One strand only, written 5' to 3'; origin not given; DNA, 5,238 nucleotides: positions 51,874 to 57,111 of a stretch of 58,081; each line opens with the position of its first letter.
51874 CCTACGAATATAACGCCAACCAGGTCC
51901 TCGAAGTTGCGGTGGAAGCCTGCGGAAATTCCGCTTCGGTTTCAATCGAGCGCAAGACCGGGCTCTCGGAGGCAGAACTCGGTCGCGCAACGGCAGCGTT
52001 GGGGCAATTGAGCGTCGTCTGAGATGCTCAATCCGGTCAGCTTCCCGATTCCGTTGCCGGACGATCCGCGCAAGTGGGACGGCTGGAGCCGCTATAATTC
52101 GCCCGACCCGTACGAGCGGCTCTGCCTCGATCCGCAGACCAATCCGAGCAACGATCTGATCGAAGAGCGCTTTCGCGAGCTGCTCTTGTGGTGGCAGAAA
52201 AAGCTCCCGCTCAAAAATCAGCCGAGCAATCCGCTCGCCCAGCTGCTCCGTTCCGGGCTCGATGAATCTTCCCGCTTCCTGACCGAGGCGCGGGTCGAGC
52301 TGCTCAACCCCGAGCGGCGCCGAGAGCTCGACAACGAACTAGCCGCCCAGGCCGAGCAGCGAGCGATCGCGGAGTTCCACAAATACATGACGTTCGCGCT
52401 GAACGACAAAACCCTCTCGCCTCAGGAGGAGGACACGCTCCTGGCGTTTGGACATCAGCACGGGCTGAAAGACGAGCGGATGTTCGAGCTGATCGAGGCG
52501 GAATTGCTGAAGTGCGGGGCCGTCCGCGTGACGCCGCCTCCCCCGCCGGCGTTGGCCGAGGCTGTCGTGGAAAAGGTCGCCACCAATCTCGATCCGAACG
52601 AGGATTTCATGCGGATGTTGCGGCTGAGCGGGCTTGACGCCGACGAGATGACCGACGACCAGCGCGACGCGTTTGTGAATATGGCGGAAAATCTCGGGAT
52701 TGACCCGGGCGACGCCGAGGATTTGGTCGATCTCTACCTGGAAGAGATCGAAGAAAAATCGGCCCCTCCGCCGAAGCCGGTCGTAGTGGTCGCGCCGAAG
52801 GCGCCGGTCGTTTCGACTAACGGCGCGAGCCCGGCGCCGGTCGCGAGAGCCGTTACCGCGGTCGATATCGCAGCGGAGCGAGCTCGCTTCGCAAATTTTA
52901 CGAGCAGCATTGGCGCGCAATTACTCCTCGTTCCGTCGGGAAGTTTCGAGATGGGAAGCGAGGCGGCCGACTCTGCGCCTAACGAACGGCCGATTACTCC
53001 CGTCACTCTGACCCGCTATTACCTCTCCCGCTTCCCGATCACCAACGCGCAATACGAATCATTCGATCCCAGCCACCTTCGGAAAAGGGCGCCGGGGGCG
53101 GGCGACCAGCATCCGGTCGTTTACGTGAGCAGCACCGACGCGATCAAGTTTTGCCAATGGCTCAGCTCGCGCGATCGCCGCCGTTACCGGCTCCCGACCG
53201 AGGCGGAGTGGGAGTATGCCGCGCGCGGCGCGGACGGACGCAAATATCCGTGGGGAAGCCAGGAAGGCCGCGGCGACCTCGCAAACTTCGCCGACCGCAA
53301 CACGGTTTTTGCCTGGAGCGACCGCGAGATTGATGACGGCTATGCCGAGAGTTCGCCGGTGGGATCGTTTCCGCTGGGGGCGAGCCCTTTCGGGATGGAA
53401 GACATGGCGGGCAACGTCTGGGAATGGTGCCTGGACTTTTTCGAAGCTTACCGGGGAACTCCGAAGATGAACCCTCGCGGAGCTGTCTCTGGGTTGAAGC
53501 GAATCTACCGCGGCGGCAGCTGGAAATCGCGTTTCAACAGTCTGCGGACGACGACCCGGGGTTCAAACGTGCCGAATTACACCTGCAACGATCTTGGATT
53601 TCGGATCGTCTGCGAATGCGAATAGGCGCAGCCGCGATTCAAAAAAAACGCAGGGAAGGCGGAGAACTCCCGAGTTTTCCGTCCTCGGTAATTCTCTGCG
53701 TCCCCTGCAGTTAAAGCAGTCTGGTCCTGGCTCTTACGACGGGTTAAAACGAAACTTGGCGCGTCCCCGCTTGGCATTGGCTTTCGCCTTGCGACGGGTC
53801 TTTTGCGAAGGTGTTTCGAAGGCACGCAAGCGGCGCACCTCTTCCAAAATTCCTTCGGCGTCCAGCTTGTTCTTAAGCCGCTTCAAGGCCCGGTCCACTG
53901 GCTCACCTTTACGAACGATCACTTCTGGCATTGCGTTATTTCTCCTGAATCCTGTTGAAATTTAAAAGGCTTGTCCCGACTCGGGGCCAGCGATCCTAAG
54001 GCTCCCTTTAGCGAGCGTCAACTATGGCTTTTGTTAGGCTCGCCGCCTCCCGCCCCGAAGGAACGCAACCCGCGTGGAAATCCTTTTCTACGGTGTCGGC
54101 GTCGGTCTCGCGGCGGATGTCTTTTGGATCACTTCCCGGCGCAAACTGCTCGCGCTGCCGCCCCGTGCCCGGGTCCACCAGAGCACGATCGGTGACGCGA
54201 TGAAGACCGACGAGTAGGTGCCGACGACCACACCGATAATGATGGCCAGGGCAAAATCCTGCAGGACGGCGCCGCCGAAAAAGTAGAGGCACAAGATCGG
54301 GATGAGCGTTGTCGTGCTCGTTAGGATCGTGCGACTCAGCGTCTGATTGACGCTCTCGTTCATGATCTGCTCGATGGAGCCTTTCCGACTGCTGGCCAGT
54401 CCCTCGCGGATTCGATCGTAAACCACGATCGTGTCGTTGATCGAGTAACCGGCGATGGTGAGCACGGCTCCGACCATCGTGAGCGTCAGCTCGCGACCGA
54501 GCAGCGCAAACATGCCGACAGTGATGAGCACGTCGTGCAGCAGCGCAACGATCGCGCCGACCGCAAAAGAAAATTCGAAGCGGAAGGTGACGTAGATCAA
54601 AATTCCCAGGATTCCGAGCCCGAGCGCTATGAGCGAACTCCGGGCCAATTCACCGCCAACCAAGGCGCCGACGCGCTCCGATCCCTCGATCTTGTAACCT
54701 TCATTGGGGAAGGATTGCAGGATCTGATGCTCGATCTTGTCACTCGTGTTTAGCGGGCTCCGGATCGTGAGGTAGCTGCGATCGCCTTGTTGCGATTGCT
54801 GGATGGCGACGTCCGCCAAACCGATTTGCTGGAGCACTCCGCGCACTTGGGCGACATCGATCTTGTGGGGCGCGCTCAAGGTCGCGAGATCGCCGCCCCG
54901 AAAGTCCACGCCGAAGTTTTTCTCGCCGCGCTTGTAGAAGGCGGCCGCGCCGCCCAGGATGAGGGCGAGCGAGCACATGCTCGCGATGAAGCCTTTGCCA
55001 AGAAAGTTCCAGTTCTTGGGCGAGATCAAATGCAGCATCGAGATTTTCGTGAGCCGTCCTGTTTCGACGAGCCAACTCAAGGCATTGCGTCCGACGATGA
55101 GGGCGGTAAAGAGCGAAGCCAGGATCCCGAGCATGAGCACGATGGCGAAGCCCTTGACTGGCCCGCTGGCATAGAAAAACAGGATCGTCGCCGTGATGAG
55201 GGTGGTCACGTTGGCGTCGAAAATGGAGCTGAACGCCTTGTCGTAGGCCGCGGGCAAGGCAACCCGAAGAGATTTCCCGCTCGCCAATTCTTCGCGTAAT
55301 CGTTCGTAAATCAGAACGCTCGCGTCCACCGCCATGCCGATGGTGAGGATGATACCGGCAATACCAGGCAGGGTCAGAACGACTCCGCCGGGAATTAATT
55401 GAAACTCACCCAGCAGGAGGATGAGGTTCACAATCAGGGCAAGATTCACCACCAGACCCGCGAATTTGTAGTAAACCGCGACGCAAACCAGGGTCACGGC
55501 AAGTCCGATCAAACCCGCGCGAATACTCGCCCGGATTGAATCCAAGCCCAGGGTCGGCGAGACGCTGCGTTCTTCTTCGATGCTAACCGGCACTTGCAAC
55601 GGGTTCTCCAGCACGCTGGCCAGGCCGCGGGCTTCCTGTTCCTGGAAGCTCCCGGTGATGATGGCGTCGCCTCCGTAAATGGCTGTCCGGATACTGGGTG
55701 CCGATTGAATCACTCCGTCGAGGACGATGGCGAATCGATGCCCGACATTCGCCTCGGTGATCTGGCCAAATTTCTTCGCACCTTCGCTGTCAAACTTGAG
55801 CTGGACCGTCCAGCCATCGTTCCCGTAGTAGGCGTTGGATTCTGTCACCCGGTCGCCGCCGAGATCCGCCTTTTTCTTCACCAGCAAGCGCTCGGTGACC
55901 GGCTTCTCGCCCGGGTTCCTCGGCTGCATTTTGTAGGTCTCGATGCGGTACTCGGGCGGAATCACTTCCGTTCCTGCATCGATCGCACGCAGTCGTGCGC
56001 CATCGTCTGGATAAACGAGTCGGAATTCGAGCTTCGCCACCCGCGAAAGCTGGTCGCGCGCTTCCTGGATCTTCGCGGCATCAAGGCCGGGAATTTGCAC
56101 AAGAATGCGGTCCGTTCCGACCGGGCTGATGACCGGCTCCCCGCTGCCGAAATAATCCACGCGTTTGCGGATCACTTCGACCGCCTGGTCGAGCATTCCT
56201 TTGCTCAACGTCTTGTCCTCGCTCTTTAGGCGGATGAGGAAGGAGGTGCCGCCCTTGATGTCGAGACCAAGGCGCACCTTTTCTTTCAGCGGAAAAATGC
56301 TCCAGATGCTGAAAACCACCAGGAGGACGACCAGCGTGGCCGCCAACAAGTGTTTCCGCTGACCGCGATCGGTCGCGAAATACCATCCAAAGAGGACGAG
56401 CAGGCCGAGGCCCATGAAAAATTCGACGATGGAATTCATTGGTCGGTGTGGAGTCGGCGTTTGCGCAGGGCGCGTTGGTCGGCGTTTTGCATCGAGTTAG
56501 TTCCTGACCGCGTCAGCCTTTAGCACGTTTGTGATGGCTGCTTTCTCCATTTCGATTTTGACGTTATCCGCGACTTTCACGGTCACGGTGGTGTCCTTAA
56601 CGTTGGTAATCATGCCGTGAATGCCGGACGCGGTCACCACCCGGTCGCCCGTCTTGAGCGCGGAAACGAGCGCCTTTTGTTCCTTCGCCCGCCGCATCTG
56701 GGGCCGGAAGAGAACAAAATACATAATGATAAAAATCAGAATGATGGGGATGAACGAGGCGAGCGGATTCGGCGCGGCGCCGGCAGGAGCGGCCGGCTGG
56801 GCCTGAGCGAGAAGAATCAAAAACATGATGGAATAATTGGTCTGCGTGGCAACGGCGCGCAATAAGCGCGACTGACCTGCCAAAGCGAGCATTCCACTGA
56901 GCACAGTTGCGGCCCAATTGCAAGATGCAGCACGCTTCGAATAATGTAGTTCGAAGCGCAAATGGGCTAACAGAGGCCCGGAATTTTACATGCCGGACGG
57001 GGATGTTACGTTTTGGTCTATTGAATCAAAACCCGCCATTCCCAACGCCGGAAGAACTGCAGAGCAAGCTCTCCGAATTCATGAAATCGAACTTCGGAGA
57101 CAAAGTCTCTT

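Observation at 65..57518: Hyper-abundant 8/9-mer (G)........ in genes and spacers, both orientations, about one per 0.9 kb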

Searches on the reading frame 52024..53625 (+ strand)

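Call 7: search_protein_families(library=pfam, proteins=[window:52024-53625:+])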
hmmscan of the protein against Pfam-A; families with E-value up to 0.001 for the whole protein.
window:52024-53625:+ (533 aa): 1 family
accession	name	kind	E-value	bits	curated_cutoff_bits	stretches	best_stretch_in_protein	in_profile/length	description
PF03781.23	FGE-sulfatase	-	1.7e-51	175.8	23.3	1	299-529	4-254/255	Sulfatase-modifying factor enzyme 1-like domain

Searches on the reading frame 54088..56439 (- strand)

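Call 7: search_protein_families(library=pfam, proteins=[window:54088-56439:-])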
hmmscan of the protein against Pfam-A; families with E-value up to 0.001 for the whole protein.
window:54088-56439:- (783 aa): 5 families
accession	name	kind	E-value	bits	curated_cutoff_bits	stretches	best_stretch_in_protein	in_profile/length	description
PF02355.23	SecD_SecF_C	-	5.2e-81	271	20.5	2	582-757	13-188/189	Protein export membrane protein SecD/SecF, C-terminal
PF22599.2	SecDF_P1_head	-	3e-27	95.2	27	1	183-278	11-108/114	SecDF, P1 head subdomain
PF21760.3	SecD_1st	-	4e-17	61.9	27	1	83-142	1-58/60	Protein translocase subunit SecDF, P1 domain, N-terminal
PF07549.19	Sec_GG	-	3.6e-05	23.6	20.3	0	55-72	8-25/28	SecD/SecF GG Motif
PF03176.21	MMPL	-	5e-05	22.8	20.5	1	331-455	179-299/333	MMPL family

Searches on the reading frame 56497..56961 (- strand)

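Call 46: search_protein_families(library=pfam, proteins=[window:56497-56961:-], max_evalue=0.01)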
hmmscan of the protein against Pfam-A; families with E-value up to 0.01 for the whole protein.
window:56497-56961:- (154 aa): 1 family
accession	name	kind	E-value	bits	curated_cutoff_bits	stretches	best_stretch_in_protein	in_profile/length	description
PF02699.20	YajC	-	1.5e-29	102.1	28.2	1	69-144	2-77/78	Preprotein translocase subunit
